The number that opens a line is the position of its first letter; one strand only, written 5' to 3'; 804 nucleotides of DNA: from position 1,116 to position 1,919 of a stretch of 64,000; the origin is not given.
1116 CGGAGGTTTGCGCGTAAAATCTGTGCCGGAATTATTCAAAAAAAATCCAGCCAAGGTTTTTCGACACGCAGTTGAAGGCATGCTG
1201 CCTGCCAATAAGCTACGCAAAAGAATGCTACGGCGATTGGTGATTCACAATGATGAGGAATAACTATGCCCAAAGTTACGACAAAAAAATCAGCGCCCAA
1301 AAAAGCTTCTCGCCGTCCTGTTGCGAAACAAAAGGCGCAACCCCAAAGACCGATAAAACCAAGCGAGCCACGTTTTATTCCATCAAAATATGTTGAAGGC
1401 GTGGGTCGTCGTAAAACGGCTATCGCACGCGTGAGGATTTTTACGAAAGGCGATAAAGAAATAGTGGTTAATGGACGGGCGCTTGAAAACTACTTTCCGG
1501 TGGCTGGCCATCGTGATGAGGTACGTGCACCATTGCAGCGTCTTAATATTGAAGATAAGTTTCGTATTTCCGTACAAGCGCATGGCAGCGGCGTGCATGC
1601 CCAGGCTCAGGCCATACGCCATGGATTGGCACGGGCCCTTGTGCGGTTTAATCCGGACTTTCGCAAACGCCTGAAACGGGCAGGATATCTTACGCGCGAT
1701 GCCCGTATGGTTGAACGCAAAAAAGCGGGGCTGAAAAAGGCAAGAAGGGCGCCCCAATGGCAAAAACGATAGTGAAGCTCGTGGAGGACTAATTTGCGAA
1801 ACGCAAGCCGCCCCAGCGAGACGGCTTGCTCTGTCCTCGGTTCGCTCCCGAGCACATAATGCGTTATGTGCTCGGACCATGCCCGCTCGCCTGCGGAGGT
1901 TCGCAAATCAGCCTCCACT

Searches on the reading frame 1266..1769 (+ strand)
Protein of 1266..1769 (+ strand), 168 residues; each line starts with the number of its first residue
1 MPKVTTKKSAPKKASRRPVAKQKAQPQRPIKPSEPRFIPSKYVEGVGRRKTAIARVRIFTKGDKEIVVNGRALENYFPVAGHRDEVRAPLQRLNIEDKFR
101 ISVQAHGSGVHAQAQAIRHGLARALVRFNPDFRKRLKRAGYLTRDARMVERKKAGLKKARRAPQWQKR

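Call 13: find_related_loci(query=window:1266-1769:+, collection=genome_contigs, flank=3000)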
Query window:1266-1769:+ (168 aa) in genome_contigs; peptide patterns used: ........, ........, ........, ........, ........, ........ (x = any residue, [..] = any of these).
379 stretches matched a pattern; 238 encode a relative of the query (tblastn E <= 1e-3); the best 80 are kept; 80 distinct loci.
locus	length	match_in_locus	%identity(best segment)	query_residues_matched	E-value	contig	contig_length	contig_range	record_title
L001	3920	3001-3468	48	14-168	4e-43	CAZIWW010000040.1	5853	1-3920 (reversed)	MAG TPA_asm: uncultured Bdellovibrionales bacterium isolate binchicken_co19_439 genome assembly, contig: NODE_24194_leng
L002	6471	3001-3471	46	15-168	2e-40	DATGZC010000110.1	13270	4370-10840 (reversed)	MAG TPA_asm: Candidatus Bathyarchaeia archaeon isolate SMAG_U10653 k141_528264, whole genome shotgun sequence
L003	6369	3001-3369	56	45-168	3e-40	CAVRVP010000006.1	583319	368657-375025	MAG: uncultured Actinomycetes bacterium isolate MFD02242.bin.2.316 genome assembly, contig: contig_743, whole genome sho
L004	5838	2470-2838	57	45-168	1e-39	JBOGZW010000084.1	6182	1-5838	MAG: Gaiellaceae bacterium isolate SD8021_metabat2.bin.7 NODE_759_length_6182_cov_1.754088, whole genome shotgun sequenc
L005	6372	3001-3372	56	44-168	2e-39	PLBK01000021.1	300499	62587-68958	MAG: Actinomycetota bacterium isolate palsa_612 73.20111000_P3M.97_contig_3093, whole genome shotgun sequence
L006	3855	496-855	57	45-165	2e-39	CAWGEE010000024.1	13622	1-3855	MAG: uncultured Actinomycetes bacterium isolate MFD09267.bin.2.142 genome assembly, contig: contig_24508, whole genome s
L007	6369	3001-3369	56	45-168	5e-39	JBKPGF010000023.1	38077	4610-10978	MAG: Actinomycetota bacterium isolate HAY_GM_MAG_00002 HAY_GM_000000009246, whole genome shotgun sequence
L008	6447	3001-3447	49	18-168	3e-39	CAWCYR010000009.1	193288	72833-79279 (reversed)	MAG: uncultured Thermoleophilia bacterium isolate MFD07386.bin.2.22 genome assembly, contig: contig_35821, whole genome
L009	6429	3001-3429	50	24-168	1e-38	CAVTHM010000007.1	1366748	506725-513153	MAG: uncultured Thermoleophilia bacterium isolate MFD05942.bin.2.20 genome assembly, contig: contig_8957, whole genome s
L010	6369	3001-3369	56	45-168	1e-38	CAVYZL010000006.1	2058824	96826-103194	MAG: uncultured Actinomycetes bacterium isolate MFD02199.bin.2.61 genome assembly, contig: contig_9076, whole genome sho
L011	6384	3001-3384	54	39-168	9e-39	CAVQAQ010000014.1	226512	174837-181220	MAG: uncultured Thermoleophilia bacterium isolate MFD05088.bin.2.149 genome assembly, contig: contig_43881, whole genome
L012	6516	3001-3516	44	4-168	7e-39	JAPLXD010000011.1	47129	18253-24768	MAG: Candidatus Moraniibacteriota bacterium isolate LacPavin_0818_WC55_MAG_45_10 LacPavin_0818_WC55_scaffold_109468, who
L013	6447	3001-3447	49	18-168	5e-39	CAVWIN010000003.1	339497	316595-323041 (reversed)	MAG: uncultured Thermoleophilia bacterium isolate MFD02159.bin.2.56 genome assembly, contig: contig_14637, whole genome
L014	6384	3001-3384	53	39-168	1e-38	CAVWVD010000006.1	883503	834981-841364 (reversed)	MAG: uncultured Thermoleophilia bacterium isolate MFD04944.bin.2.129 genome assembly, contig: contig_60713, whole genome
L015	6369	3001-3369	56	45-168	1e-38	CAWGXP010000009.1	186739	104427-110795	MAG: uncultured Actinomycetes bacterium isolate MFD02242.bin.2.310 genome assembly, contig: contig_61508, whole genome s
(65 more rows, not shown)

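Call 14: find_encoding_contigs(protein=window:1266-1769:+, flank=4000, max_places=10)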
Protein window:1266-1769:+ (168 aa): 24 contigs read that carry it; 10 places shown.
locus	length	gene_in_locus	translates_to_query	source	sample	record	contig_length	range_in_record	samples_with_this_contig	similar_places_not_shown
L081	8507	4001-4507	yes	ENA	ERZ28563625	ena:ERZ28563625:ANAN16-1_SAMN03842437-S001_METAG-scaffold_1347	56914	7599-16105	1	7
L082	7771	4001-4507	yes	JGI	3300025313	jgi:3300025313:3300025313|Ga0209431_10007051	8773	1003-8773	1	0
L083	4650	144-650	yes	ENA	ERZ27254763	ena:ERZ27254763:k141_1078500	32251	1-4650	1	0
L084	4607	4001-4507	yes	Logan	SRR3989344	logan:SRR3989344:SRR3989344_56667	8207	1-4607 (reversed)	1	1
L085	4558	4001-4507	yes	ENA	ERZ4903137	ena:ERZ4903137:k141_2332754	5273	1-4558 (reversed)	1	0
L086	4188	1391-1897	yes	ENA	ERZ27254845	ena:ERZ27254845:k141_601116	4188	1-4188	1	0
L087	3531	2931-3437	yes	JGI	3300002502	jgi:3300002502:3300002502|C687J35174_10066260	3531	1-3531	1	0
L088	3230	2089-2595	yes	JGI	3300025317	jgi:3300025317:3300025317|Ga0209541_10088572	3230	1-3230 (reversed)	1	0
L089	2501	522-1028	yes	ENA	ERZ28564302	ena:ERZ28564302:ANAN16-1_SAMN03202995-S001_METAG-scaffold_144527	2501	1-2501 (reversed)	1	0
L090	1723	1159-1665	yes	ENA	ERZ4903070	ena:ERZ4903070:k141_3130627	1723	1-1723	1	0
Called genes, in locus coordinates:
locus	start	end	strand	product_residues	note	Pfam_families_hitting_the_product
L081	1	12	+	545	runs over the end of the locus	-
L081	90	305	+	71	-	PF01176:eIF-1a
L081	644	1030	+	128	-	PF00416:Ribosomal_S13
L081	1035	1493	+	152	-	PF00411:Ribosomal_S11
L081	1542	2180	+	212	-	PF00163:Ribosomal_S4, PF01479:S4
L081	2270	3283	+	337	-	PF01193:RNA_pol_L, PF01000:RNA_pol_A_bac, PF03118:RNA_pol_A_CTD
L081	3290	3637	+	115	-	PF01196:Ribosomal_L17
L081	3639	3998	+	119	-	PF00572:Ribosomal_L13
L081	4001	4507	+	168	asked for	PF00380:Ribosomal_S9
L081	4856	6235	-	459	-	-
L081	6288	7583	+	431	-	PF00275:EPSP_synthase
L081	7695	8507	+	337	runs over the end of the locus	PF06723:MreB_Mbl, PF00022:Actin, PF00012:HSP70, PF14450:FtsA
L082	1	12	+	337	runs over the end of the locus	?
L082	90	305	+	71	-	PF01176:eIF-1a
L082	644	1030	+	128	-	PF00416:Ribosomal_S13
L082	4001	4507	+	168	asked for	PF00380:Ribosomal_S9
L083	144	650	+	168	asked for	PF00380:Ribosomal_S9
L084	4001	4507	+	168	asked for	PF00380:Ribosomal_S9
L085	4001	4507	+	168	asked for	PF00380:Ribosomal_S9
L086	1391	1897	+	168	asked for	PF00380:Ribosomal_S9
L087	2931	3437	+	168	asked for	PF00380:Ribosomal_S9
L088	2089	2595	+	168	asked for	PF00380:Ribosomal_S9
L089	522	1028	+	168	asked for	PF00380:Ribosomal_S9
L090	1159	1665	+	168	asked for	PF00380:Ribosomal_S9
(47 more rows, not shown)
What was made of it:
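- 1266..1772 (+): rpsI (S9, 168 aa), the last gene of the rpoA-rplQ-rplM-rpsI operon. Pfam labels on identical contigs (call 14).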

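Call 18: find_homologous_proteins(query=window:1266-1769:+, max_evalue=1e-30)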
Query window:1266-1769:+ (168 aa): 3218 proteins with E <= 1e-30 among 8000 candidates; the best 120 are listed.
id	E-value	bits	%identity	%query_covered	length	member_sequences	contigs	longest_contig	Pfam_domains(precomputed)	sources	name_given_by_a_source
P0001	1.6e-77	277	99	78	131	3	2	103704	PF00380.26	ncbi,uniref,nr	ncbi:MAG: 30S ribosomal protein S9 [Candidatus Terrybacteria bacterium RIFCSPHIGHO2_01_FULL_48_17]|u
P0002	2.4e-64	234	73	98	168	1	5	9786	PF00380.26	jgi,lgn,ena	-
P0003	2.3e-55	205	65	100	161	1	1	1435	PF00380.26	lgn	-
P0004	1.5e-52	196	64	81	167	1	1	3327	PF00380.26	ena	-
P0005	2.0e-51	192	63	80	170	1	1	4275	PF00380.26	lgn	-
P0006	3.1e-51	192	65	77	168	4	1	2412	PF00380.26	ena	-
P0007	2.0e-50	189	63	82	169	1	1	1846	PF00380.26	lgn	-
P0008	2.5e-50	189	66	76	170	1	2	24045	PF00380.26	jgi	jgi:small subunit ribosomal protein S9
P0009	1.2e-49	187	62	79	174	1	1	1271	PF00380.26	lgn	-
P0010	1.2e-49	186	65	79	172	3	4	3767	PF00380.26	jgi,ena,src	-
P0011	1.4e-49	186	66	78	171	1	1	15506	PF00380.26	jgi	jgi:small subunit ribosomal protein S9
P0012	1.5e-49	186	62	82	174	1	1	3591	PF00380.26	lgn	-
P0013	1.8e-49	186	56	96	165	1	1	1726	PF00380.26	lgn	-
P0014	2.0e-49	186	65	77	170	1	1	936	PF00380.26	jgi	-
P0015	2.6e-49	185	64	76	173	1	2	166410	PF00380.26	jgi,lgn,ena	-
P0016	5.5e-49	184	54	100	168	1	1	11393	PF00380.26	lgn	-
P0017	7.2e-49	184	55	96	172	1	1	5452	PF00380.26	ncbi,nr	ncbi:MAG: 30S ribosomal protein S9 [Candidatus Terrybacteria bacterium]|nr:30S ribosomal protein S9 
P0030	4.7e-48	181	65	76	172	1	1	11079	PF00380.26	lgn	-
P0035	7.3e-48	181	63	77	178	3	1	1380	PF00380.26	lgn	-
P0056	4.3e-47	178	57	95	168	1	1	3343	PF00380.26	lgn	-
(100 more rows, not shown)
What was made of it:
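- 1266..1772 (+): 99% identity to Terrybacteria S9 (call 18).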

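Call 19: find_encoding_contigs(protein=P0002, flank=3000, max_places=5)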
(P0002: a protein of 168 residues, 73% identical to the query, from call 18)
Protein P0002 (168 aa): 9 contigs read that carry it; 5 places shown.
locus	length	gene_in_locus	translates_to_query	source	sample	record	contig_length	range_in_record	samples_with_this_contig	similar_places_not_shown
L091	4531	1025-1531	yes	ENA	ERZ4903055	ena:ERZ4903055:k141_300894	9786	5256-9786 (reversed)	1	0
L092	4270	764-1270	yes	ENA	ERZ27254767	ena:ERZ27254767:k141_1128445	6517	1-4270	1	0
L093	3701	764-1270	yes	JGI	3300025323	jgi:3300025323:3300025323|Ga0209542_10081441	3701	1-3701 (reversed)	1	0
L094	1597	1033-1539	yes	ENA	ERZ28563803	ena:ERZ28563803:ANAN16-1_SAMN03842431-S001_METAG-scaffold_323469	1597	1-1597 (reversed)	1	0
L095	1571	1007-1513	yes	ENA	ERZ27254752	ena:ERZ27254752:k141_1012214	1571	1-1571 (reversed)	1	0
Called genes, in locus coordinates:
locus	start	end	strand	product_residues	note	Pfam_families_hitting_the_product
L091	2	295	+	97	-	?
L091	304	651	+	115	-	PF01196:Ribosomal_L17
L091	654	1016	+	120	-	PF00572:Ribosomal_L13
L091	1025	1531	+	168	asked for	PF00380:Ribosomal_S9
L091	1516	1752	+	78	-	-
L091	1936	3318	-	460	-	-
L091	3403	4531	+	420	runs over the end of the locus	PF00275:EPSP_synthase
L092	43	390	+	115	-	PF01196:Ribosomal_L17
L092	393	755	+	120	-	PF00572:Ribosomal_L13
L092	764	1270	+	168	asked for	PF00380:Ribosomal_S9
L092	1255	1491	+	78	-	-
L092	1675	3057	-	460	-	-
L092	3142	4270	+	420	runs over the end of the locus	PF00275:EPSP_synthase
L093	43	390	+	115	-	PF01196:Ribosomal_L17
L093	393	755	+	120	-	PF00572:Ribosomal_L13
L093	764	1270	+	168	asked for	PF00380:Ribosomal_S9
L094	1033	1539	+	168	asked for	PF00380:Ribosomal_S9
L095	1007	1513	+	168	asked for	PF00380:Ribosomal_S9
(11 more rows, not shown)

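Call 20: find_encoding_contigs(protein=P0017, flank=3000, max_places=3)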
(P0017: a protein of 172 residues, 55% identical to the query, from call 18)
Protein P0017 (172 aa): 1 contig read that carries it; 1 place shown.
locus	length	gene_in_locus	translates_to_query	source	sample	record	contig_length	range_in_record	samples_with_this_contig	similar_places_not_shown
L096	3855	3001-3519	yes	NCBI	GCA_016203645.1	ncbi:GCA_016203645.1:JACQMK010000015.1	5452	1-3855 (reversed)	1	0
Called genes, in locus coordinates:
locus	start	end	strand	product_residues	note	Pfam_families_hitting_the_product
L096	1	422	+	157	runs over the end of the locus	PF00411:Ribosomal_S11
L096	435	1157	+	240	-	PF00163:Ribosomal_S4, PF01479:S4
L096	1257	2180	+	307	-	PF01193:RNA_pol_L, PF01000:RNA_pol_A_bac, PF03118:RNA_pol_A_CTD, PF14520:HHH_5 (weak)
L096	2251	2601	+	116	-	PF01196:Ribosomal_L17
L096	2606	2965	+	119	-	PF00572:Ribosomal_L13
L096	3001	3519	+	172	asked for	PF00380:Ribosomal_S9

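Call 21: find_encoding_contigs(protein=P0016, flank=3000, max_places=3)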
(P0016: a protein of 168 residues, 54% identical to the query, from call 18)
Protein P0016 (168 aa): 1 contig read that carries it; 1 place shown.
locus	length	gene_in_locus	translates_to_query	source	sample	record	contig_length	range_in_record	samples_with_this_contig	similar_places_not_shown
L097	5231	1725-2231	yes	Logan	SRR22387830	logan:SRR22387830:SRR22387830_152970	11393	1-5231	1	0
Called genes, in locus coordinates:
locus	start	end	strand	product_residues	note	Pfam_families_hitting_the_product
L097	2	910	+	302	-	?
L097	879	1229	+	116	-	PF01196:Ribosomal_L17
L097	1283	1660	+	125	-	PF00572:Ribosomal_L13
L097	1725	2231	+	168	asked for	PF00380:Ribosomal_S9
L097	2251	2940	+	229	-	PF01930:Cas_Cas4 (weak), PF12705:PDDEXK_1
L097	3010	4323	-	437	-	PF26550:Tricorn_2nd (faint)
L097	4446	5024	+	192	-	-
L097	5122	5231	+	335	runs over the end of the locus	PF00022:Actin, PF06723:MreB_Mbl, PF00012:HSP70, PF14450:FtsA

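Call 32: search_protein_families(library=pfam, proteins=[L091:1516-1749:+], max_evalue=0.1)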
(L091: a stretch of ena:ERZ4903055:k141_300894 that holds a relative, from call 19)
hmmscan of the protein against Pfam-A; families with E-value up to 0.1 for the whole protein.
L091:1516-1749:+ (78 aa): 0 families
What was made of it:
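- On Small protein gene: No Pfam match (call 32).
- There is no Pfam match (call 32).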

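Call 34: find_encoding_contigs(protein=P0003, flank=3000, max_places=5)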
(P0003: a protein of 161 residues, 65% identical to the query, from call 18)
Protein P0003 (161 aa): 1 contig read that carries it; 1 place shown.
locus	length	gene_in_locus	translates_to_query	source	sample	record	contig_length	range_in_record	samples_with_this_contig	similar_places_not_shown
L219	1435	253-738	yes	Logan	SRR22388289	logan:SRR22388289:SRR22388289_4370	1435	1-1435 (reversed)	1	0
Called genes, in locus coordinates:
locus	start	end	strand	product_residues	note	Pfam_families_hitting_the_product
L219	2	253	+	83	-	?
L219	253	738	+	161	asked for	PF00380:Ribosomal_S9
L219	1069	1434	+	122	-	?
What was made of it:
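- L219 has no convergent gene (call 34).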

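Call 40: find_encoding_contigs(protein=P0030, flank=2500, max_places=3)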
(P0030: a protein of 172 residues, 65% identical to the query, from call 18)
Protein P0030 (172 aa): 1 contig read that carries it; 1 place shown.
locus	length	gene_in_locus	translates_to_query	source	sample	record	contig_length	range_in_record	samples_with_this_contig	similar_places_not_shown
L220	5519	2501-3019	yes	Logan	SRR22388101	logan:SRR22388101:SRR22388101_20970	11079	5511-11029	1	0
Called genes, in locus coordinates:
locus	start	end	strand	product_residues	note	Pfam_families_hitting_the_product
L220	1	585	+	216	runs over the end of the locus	PF00163:Ribosomal_S4, PF01479:S4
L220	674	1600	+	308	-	PF01193:RNA_pol_L, PF01000:RNA_pol_A_bac, PF03118:RNA_pol_A_CTD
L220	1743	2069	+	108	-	PF01196:Ribosomal_L17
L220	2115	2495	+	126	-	PF00572:Ribosomal_L13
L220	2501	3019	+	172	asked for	PF00380:Ribosomal_S9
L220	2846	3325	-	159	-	-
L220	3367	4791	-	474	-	-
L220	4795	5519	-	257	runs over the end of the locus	?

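Call 41: find_encoding_contigs(protein=P0056, flank=2500, max_places=3)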
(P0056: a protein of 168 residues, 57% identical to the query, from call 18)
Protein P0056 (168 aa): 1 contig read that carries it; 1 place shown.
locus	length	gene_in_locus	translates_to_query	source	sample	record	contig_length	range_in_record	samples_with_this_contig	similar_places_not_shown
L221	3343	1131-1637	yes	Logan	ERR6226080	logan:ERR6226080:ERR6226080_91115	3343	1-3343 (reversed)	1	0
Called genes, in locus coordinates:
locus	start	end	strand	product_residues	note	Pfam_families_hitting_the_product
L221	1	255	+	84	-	?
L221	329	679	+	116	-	PF01196:Ribosomal_L17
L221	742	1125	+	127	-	PF00572:Ribosomal_L13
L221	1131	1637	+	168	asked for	PF00380:Ribosomal_S9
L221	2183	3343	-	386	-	?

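Call 42: find_encoding_contigs(protein=P0004, flank=2500, max_places=3)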
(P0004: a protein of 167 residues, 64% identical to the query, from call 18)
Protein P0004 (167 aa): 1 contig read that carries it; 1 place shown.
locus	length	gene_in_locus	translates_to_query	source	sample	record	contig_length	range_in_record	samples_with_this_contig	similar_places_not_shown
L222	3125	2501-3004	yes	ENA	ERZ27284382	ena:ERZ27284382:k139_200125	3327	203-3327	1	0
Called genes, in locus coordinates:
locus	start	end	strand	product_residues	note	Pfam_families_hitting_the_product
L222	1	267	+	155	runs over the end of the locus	?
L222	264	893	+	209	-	PF00163:Ribosomal_S4, PF01479:S4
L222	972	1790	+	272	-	PF01193:RNA_pol_L, PF01000:RNA_pol_A_bac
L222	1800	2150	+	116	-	PF01196:Ribosomal_L17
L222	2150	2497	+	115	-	PF00572:Ribosomal_L13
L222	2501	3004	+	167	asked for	PF00380:Ribosomal_S9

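Call 43: find_encoding_contigs(protein=P0005, flank=2500, max_places=3)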
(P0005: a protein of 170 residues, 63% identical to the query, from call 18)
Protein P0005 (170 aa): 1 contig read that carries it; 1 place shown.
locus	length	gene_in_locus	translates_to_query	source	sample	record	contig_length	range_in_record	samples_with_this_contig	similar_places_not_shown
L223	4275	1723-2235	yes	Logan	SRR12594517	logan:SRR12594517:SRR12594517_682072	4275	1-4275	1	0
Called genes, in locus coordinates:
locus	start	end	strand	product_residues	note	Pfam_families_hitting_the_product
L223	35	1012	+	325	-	-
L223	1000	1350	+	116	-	PF01196:Ribosomal_L17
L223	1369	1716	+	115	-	PF00572:Ribosomal_L13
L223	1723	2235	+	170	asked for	PF00380:Ribosomal_S9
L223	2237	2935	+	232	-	PF12705:PDDEXK_1 (weak)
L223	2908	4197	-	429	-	-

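Call 68: find_encoding_contigs(protein=P0013, flank=2500, max_places=3)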
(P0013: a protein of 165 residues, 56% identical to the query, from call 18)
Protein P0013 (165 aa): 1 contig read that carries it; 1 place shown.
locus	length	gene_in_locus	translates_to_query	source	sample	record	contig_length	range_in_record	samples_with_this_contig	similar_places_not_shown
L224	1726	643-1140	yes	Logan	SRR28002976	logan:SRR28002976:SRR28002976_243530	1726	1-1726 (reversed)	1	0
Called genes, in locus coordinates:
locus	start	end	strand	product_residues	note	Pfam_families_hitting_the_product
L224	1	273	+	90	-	?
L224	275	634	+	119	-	PF00572:Ribosomal_L13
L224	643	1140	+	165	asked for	PF00380:Ribosomal_S9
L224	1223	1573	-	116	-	-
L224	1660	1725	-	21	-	?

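Call 69: find_encoding_contigs(protein=P0035, flank=2500, max_places=3)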
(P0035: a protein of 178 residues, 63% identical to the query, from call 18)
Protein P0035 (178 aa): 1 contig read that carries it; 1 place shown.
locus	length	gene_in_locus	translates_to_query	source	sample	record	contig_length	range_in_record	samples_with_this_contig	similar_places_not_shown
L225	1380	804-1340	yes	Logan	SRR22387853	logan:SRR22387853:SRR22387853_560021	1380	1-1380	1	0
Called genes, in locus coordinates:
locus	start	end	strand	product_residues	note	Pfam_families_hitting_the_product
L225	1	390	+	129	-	?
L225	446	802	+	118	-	PF00572:Ribosomal_L13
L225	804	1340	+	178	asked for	PF00380:Ribosomal_S9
